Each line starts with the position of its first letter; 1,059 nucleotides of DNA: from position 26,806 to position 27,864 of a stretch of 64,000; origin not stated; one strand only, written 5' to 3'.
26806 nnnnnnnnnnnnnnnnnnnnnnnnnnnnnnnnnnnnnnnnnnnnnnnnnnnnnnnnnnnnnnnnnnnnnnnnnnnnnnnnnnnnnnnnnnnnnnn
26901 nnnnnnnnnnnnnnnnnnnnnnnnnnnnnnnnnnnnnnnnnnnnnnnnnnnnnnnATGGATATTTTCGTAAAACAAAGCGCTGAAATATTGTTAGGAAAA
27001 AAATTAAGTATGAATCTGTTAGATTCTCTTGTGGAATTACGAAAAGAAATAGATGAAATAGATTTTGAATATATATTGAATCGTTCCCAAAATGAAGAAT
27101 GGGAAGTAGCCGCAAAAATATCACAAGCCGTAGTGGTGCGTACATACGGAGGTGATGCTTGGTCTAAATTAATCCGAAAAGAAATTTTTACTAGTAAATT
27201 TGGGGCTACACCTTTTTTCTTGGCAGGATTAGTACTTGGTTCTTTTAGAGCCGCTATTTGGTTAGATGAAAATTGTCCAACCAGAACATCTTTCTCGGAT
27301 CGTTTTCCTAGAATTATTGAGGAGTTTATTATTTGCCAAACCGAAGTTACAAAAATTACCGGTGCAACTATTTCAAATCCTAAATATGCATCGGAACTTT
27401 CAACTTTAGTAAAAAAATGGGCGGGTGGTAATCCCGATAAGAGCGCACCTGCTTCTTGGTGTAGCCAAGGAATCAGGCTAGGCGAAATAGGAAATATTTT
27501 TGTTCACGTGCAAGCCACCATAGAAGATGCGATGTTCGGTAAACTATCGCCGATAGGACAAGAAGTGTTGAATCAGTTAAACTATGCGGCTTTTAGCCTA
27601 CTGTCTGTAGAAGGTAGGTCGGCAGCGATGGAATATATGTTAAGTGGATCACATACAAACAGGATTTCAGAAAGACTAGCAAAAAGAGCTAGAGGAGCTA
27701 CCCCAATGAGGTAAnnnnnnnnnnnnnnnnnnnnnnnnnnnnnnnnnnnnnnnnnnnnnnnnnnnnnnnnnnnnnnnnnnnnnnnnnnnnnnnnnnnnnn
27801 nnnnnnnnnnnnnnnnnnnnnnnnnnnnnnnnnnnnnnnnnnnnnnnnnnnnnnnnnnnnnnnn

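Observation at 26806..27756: GC-richer unknown gene inserted into the dcw-like operon, preceded by triple direct repeats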

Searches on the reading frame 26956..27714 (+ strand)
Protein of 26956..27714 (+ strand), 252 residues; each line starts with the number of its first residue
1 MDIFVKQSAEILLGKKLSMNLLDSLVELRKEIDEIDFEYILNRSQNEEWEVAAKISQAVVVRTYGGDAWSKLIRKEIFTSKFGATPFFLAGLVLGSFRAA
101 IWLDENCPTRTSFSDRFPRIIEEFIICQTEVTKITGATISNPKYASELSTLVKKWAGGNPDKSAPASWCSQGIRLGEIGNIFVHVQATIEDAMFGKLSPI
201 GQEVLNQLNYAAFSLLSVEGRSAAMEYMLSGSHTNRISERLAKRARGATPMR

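Call 5: search_protein_families(library=pfam, proteins=[window:26956-27714:+], max_evalue=0.01)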
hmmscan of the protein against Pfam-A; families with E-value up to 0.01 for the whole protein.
window:26956-27714:+ (252 aa): 0 families

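Call 6: search_protein_families(library=ncbifam, proteins=[window:26956-27714:+], max_evalue=1)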
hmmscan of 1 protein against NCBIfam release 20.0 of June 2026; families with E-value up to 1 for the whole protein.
window:26956-27714:+ (252 aa): 0 families

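Call 7: search_protein_families(library=phrogs, proteins=[window:26956-27714:+], max_evalue=1)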
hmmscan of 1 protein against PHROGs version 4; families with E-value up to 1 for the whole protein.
window:26956-27714:+ (252 aa): 0 families

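Call 8: search_protein_families(library=padloc, proteins=[window:26956-27714:+], max_evalue=1)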
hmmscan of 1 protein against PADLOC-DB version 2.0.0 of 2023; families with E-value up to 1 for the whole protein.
window:26956-27714:+ (252 aa): 0 families

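Call 10: find_homologous_proteins(query=window:26956-27711:+, max_evalue=0.001)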
Query window:26956-27711:+ (252 aa): 1 proteins with E <= 0.001 among 701 candidates.
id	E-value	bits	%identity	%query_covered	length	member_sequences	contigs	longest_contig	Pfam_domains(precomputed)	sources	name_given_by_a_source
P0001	1.3e-124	432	99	78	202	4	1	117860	-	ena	-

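Call 15: find_encoding_contigs(protein=P0001, flank=10000)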
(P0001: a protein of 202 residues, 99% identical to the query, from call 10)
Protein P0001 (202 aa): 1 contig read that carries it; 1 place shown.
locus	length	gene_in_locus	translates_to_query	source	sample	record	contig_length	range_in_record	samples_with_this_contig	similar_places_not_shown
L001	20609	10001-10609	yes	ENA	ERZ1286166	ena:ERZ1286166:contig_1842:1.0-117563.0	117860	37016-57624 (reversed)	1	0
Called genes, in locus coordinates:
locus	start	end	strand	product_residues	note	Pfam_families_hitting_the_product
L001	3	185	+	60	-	-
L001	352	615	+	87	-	-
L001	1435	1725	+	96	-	PF00719:Pyrophosphatase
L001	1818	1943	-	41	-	-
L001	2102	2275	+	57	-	PF01336:tRNA_anti-codon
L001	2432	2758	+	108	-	PF00152:tRNA-synt_2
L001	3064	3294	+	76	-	PF00152:tRNA-synt_2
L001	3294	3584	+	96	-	PF00152:tRNA-synt_2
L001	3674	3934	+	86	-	-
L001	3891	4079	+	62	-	-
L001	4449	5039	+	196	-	PF04079:SMC_ScpB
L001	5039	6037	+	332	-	PF00768:Peptidase_S11, PF13354:Beta-lactamase2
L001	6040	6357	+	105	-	PF10555:MraY_sig1 (weak)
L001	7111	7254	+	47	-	-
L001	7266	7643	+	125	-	PF07969:Amidohydro_3 (weak)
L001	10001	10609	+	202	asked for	-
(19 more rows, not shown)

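Call 16: find_related_loci(query=window:26956-27711:+, collection=genome_contigs, flank=6000)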
Query window:26956-27711:+ (252 aa) in genome_contigs; peptide patterns used: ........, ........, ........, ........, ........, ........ (x = any residue, [..] = any of these).
67 stretches matched a pattern, but none encodes a relative of the query by tblastn (E <= 1e-3).

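Call 26: search_protein_representatives(protein=window:26956-27711:+)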
Query: 252 residues. Proteins with E-value up to 0.001 (for the whole library): 33; up to 1e-10: 6; up to 1e-30: 3. The best 33 are listed.
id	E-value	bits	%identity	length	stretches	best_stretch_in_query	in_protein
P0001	4.2e-125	432.4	99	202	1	19-214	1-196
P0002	2.8e-76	272.5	56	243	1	1-251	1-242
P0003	1.3e-50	188.6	45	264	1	1-239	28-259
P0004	2.6e-16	76.3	33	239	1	41-240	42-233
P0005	2.9e-16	76.1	33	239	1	36-243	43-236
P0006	5.2e-12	62.2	35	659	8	111-141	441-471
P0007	5.4e-10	55.6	32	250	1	45-228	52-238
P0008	1.7e-09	53.9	26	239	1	4-225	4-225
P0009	3.3e-09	53.0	28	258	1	59-231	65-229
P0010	1.0e-08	51.4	27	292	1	64-227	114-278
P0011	1.4e-08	50.9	31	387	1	87-226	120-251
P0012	1.4e-08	50.9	31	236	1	46-222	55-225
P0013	1.9e-08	50.5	32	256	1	64-225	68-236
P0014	2.1e-08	50.4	27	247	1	52-229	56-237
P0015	1.2e-07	47.9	26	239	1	45-217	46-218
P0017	4.9e-07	45.9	29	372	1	5-233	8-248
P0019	6.5e-07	45.5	27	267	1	81-231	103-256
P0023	5.0e-06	42.6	30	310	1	85-225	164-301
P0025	2.3e-05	40.4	24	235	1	32-226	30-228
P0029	2.9e-04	36.8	31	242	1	16-225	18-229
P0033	9.3e-04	35.2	29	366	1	51-225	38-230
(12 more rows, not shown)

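Call 27: predict_structure(protein=window:26956-27711:+)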
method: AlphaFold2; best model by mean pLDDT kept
length: 252 residues; sequences in the alignment: 1
mean_pLDDT: 35.9   pTM: 0.27
mean pLDDT of the five models: 35.9, 35.1, 34.5, 33.5, 33.4
residues with pLDDT >= 90: 0; 70-90: 0; 50-70: 0; < 50: 252
segments of 3 or more residues with pLDDT < 50: 1-252
pLDDT, mean of each block of 10 residues (from residue 1): 31 33 38 34 31 39 34 33 37 46 44 45 45 31 38 36 28 27 35 36 41 34 34 31 36 32
secondary structure, 60 per line:
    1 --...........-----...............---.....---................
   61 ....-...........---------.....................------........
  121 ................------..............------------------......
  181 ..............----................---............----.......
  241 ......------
elements in order: H3-13 H19-33 H37-41 H45-64 H66-76 H86-106 H113-136 H143-156 H175-194 H199-214 H218-229 H234-246

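Call 31: find_homologous_proteins(query=A1, max_evalue=0.00001)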
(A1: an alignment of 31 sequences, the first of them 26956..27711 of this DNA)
Query A1 (31 sequences) (252 aa, profile of the alignment): 3 proteins with E <= 0.00001 among 8000 candidates.
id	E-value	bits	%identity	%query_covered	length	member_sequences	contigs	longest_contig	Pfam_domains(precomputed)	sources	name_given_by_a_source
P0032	4.0e-65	238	28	56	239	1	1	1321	-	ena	-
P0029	9.8e-64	233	27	88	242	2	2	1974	-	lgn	-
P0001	1.0e-52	197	99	78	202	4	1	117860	-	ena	-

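Call 32: search_protein_families(library=pfam, alignment_id=A1, max_evalue=0.01)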
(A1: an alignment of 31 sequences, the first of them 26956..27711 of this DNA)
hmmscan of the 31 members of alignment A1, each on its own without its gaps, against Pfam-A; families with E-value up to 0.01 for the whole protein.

A. member 1, window:26956-27711:+ (252 aa): 0 families

B. families by the number of members that match (of 31 scanned): 19 families
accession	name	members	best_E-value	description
PF00515.34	TPR_1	1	3e-13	Tetratricopeptide repeat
PF07719.23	TPR_2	1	3.5e-12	Tetratricopeptide repeat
PF13181.12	TPR_8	1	1.2e-11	Tetratricopeptide repeat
PF13428.12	TPR_14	1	1.6e-10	Tetratricopeptide repeat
PF01740.26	STAS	1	5e-09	STAS domain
PF13176.12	TPR_7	1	3.3e-08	Tetratricopeptide repeat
PF13174.12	TPR_6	1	1.4e-07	Tetratricopeptide repeat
PF13424.12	TPR_12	1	2.7e-06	Tetratricopeptide repeat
PF13414.12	TPR_11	1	6.9e-06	TPR repeat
PF14559.12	TPR_19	1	1e-05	Tetratricopeptide repeat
PF25058.1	ARM_TT21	1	2.4e-05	Tetratricopeptide repeat protein 21 ARM repeat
PF13432.12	TPR_16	1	3.3e-05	Tetratricopeptide repeat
PF21545.3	T7SS_EccA1_N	1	0.00026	T7SS, ESX-1 secretion system protein EccA1, N-terminal domain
PF13431.12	TPR_17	1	0.00039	Tetratricopeptide repeat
PF13371.12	TPR_9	1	0.0005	Tetratricopeptide repeat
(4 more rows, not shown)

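Call 33: search_solved_structures(query=A1, max_evalue=1)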
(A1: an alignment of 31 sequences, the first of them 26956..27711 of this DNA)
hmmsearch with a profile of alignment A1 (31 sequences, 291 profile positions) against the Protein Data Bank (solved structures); distinct sequences matched with E-value up to 1: 2.
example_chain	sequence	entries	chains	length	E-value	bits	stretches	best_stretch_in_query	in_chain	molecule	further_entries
9l08_A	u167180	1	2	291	0.62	12.3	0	224-276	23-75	Covalently Connected Cytochrome c555 trimer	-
6lo8_A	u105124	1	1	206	0.65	12.2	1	90-118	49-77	Mitochondrial import inner membrane translocase subunit TIM22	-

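Call 34: find_encoding_contigs(protein=P0010, flank=6000, max_places=3)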
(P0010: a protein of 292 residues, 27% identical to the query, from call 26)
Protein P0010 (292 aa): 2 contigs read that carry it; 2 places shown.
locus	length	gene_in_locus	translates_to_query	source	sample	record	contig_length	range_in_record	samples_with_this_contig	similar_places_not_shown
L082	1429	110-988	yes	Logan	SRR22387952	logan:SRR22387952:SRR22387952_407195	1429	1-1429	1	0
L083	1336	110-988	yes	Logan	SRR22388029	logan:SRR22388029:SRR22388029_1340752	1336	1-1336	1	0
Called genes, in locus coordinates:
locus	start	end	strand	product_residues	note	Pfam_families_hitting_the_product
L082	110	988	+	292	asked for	-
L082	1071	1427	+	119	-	?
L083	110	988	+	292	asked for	-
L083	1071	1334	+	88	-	?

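Call 35: find_encoding_contigs(protein=P0029, flank=6000, max_places=3)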
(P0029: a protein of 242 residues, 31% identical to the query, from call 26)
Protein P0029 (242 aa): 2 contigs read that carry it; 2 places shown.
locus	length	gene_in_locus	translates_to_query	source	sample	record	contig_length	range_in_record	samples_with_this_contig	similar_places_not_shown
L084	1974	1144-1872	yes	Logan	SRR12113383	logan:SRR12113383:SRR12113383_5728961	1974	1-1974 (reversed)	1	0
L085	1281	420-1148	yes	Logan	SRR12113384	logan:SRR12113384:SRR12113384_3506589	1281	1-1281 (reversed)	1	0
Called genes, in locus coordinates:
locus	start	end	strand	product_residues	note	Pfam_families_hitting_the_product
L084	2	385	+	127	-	?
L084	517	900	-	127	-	-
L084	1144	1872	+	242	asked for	-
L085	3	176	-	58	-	?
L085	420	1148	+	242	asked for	-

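Call 42: find_encoding_contigs(protein=P0033, flank=8000, max_places=3)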
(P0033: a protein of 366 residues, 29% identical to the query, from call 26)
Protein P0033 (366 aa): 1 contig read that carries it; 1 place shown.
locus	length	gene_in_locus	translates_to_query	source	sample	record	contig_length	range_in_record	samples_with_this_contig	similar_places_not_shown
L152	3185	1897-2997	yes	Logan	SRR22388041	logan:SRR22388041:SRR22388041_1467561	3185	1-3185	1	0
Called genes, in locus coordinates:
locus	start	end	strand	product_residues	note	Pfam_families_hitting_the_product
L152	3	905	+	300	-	?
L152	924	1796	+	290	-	PF18884:TSP3_bac (faint)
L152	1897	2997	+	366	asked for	PF01740:STAS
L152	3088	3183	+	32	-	?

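Call 43: find_encoding_contigs(protein=P0011, flank=8000, max_places=3)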
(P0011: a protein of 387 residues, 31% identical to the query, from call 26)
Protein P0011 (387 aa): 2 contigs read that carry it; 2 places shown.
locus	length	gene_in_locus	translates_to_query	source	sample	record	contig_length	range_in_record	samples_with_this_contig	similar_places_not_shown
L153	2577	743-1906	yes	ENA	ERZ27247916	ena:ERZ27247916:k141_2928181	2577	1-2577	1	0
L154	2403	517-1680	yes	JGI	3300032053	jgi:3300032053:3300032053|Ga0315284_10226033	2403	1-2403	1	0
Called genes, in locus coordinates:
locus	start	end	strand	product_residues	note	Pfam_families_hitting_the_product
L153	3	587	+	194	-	?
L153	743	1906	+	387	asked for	PF14559:TPR_19 (faint), PF13414:TPR_11 (faint), PF25058:ARM_TT21 (faint), PF13174:TPR_6 (faint), PF13176:TPR_7 (faint), PF00515:TPR_1 (weak), PF07719:TPR_2 (weak), PF13181:TPR_8 (weak), +2 more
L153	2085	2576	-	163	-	?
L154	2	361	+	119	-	?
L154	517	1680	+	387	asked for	PF14559:TPR_19 (faint), PF13414:TPR_11 (faint), PF25058:ARM_TT21 (faint), PF13174:TPR_6 (faint), PF13176:TPR_7 (faint), PF00515:TPR_1 (weak), PF07719:TPR_2 (weak), PF13181:TPR_8 (weak), +2 more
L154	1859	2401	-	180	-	?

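Call 44: find_encoding_contigs(protein=P0017, flank=8000, max_places=3)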
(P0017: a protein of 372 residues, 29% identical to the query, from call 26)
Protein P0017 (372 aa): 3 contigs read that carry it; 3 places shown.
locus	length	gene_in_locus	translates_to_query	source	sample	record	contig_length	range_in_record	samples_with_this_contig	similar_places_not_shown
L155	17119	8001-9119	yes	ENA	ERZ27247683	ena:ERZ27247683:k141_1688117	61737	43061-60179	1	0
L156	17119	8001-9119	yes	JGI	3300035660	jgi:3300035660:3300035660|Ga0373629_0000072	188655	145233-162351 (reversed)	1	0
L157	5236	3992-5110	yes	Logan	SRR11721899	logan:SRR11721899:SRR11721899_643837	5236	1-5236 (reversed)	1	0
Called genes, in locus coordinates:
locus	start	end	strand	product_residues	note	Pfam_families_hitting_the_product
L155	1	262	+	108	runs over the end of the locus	-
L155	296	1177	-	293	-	-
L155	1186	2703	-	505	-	PF13541:ChlI, PF00158:Sigma54_activat (faint), PF01078:Mg_chelatase, PF05496:RuvB_N (faint), PF00004:AAA (faint), PF07728:AAA_5 (weak), PF00493:MCM (weak), PF13335:Mg_chelatase_C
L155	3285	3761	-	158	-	PF01252:Peptidase_A8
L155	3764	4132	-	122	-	PF01258:zf-dskA_traR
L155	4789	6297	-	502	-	-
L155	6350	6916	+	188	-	-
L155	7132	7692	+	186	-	-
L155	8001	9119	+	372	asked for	-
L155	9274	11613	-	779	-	PF01138:RNase_PH, PF03725:RNase_PH_C, PF01138:RNase_PH, PF00013:KH_1, PF00575:S1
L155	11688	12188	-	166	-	-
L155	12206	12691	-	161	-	PF01936:NYN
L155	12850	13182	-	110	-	PF00312:Ribosomal_S15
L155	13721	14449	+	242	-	PF02578:Cu-oxidase_4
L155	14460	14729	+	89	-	-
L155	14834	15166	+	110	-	PF09723:Zn_ribbon_8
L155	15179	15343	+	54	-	PF09723:Zn_ribbon_8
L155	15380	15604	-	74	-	-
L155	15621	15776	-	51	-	-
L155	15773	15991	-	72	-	-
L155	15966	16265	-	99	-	-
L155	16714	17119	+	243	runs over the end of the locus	PF01978:TrmB, PF01047:MarR (weak), PF12802:MarR_2 (weak)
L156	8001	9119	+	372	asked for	-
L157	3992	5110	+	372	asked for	-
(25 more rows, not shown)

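Call 45: find_encoding_contigs(protein=P0007, flank=8000, max_places=3)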
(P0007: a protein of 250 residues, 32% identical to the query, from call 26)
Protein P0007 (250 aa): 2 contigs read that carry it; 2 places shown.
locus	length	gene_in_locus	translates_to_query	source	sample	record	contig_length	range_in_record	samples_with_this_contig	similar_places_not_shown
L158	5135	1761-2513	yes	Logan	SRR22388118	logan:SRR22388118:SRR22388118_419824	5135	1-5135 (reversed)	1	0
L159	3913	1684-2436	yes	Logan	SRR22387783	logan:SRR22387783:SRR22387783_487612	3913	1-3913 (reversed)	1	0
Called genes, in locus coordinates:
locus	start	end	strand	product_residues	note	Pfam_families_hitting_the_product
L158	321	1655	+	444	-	PF08245:Mur_ligase_M, PF02875:Mur_ligase_C, PF27239:FOL3_C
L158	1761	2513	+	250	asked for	-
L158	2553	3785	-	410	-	PF01520:Amidase_3, PF01471:PG_binding_1 (weak)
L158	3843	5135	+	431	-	?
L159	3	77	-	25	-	?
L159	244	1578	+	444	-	PF08245:Mur_ligase_M, PF02875:Mur_ligase_C, PF27239:FOL3_C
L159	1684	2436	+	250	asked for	-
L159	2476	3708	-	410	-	PF01520:Amidase_3, PF01471:PG_binding_1 (weak)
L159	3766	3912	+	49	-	?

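Call 55: find_related_loci(query=A3, collection=metagenome_contigs, flank=4000)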
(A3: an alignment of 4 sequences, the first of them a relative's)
Query A3 (248 aa) in metagenome_contigs; peptide patterns used: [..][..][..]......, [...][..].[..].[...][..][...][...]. (x = any residue, [..] = any of these).
99 stretches matched a pattern; 3 encode a relative of the query (tblastn E <= 1e-3); 3 distinct loci.
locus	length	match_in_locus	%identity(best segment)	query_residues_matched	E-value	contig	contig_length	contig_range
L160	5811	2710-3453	100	1-248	2e-170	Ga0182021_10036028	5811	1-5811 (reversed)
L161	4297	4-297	35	145-243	1e-14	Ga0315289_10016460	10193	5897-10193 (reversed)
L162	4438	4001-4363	30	10-116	3e-9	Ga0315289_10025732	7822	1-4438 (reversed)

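Call 56: find_encoding_contigs(protein=P0008, flank=6000, max_places=2)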
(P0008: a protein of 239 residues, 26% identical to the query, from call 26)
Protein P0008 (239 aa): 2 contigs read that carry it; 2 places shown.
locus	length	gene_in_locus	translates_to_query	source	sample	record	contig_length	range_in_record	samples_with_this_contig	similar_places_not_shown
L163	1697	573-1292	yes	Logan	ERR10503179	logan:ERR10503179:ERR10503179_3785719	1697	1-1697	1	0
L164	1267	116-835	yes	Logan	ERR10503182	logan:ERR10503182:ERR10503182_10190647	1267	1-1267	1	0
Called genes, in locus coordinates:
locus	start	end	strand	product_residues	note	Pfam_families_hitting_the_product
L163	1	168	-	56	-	?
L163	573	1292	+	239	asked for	-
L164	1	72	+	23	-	?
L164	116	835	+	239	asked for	-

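Call 57: find_encoding_contigs(protein=P0013, flank=6000, max_places=2)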
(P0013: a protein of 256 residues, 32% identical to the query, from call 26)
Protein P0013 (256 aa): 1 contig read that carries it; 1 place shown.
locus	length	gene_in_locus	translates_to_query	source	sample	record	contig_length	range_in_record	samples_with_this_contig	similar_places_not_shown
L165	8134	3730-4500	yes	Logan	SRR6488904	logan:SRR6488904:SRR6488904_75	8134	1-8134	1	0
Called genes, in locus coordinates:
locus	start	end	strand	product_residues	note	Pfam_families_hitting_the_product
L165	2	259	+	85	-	?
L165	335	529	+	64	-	PF01632:Ribosomal_L35p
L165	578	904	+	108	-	PF00453:Ribosomal_L20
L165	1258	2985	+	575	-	PF03485:Arg_tRNA_synt_N, PF00750:tRNA-synt_1d, PF05746:DALR_1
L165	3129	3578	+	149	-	-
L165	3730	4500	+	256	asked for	-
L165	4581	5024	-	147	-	-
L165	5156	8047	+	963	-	PF00133:tRNA-synt_1, PF09334:tRNA-synt_1g (weak), PF08264:Anticodon_1, PF19302:DUF5915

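Call 58: find_encoding_contigs(protein=P0019, flank=6000, max_places=2)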
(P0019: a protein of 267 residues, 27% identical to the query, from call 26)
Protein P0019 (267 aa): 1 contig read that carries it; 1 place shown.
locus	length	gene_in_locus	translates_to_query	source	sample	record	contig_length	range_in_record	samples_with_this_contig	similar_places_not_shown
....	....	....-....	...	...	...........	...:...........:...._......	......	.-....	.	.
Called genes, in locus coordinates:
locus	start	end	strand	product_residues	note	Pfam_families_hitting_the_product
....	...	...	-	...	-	-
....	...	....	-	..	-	-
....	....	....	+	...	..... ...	-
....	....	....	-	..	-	-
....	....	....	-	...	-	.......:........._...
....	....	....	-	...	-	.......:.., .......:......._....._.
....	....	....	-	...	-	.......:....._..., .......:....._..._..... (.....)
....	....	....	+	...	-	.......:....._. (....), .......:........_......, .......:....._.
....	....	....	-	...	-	-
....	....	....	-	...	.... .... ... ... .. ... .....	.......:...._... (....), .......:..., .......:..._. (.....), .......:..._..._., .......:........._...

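Call 59: find_encoding_contigs(protein=P0025, flank=6000, max_places=2)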
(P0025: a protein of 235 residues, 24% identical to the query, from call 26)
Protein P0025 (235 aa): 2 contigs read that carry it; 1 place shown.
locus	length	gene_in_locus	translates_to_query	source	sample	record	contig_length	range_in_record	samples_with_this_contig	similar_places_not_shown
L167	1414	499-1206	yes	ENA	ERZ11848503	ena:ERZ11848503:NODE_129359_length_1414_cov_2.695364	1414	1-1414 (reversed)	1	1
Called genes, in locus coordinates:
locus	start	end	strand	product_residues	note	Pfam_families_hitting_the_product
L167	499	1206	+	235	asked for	-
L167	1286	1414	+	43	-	?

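Call 61: predict_structure(alignment_id=A1)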
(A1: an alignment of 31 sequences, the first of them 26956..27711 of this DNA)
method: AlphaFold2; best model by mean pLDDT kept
length: 252 residues; sequences in the alignment: 31
mean_pLDDT: 91.8   pTM: 0.89
mean pLDDT of the five models: 91.8, 91.1, 90.6, 90.0, 89.6
residues with pLDDT >= 90: 191; 70-90: 53; 50-70: 8; < 50: 0
segments of 3 or more residues with pLDDT < 50: none
pLDDT, mean of each block of 10 residues (from residue 1): 93 93 97 96 90 97 94 84 87 97 94 96 94 95 98 94 78 96 94 83 98 96 91 84 83 60
secondary structure, 60 per line:
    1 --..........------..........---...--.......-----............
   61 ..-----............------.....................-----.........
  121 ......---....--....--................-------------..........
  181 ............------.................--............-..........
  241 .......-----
elements in order: H3-12 H19-28 H37-43 H49-62 H68-79 H86-106 H112-126 H130-133 H136-139 H142-157 H171-192 H199-215 H218-229 H231-247

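Call 64: fold_search(model_id=the predicted structure, library=pdb)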
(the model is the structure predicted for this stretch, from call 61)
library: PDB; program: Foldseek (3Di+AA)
matches with E <= 10: 420; with E <= 0.001: 0
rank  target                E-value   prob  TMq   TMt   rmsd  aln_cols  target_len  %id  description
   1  7r0r_MODEL_1_A        3.4e-01  0.13  0.17  0.18  16.9       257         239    8  Solution structure of the designed Armadillo repeat protein N(A4)M4C(AII) refined by pseudocontact shifts (released 2022-06-22)
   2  1ibr_D                3.5e-01  0.47  0.28  0.19  14.1       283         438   12  COMPLEX OF RAN WITH IMPORTIN BETA (released 1999-06-03)
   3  5cwq                  4.6e-01  0.54  0.31  0.33  10.7       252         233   12  Crystal structure of de novo designed helical repeat protein DHR81 (released 2015-12-16)
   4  6ez8_A                4.8e-01  0.08  0.14  0.04  18.5       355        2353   14  Human Huntingtin-HAP40 complex structure (released 2018-02-21)
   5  7q1f_C                5.5e-01  0.23  0.22  0.25  15.5       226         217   14  CPAP:TUBULIN:IE5 ALPHAREP COMPLEX (released 2022-04-20)
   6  4k92_A                5.5e-01  0.20  0.21  0.22  15.1       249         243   13  A Cryptic TOG Domain with a Distinct Architecture Underlies CLASP-Dependent Bipolar Spindle Formation (released 2013-06-12)
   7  6rd5_3                6.0e-01  0.25  0.24  0.25  15.2       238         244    9  CryoEM structure of Polytomella F-ATP synthase, focussed refinement of Fo and peripheral stalk, C2 symmetry (released 2019-07-03)
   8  7z0g_T                6.3e-01  0.33  0.25  0.27  14.4       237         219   15  CPAP:TUBULIN:IE5 ALPHAREP COMPLEX P1 SPACE GROUP (released 2022-04-13)
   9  7xyw_B                6.3e-01  0.23  0.23  0.24  14.0       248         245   10  Crystal structure of ZYG11B bound to AFLH degron (released 2022-12-21)
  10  7q1f_T                6.5e-01  0.21  0.23  0.25  14.8       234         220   15  CPAP:TUBULIN:IE5 ALPHAREP COMPLEX (released 2022-04-20)
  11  8i9p_Cc               7.5e-01  0.51  0.35  0.36  10.5       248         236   11  Cryo-EM structure of a Chaetomium thermophilum pre-60S ribosomal subunit - State Mak16 (released 2023-05-17)
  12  6gwc_C                7.5e-01  0.38  0.28  0.31  13.9       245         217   15  Tubulin:iE5 alphaRep complex (released 2019-01-30)
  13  7z0g_C                7.5e-01  0.16  0.21  0.23  16.0       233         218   13  CPAP:TUBULIN:IE5 ALPHAREP COMPLEX P1 SPACE GROUP (released 2022-04-13)
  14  6e9v_A                7.8e-01  0.33  0.27  0.31  12.4       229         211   10  DHF79 filament (released 2018-11-21)
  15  5bz1_A                7.8e-01  0.23  0.25  0.20  11.4       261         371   13  Crystal structure of the RNA-binding domain of yeast Puf5p bound to MFA2 RNA (released 2015-09-23)
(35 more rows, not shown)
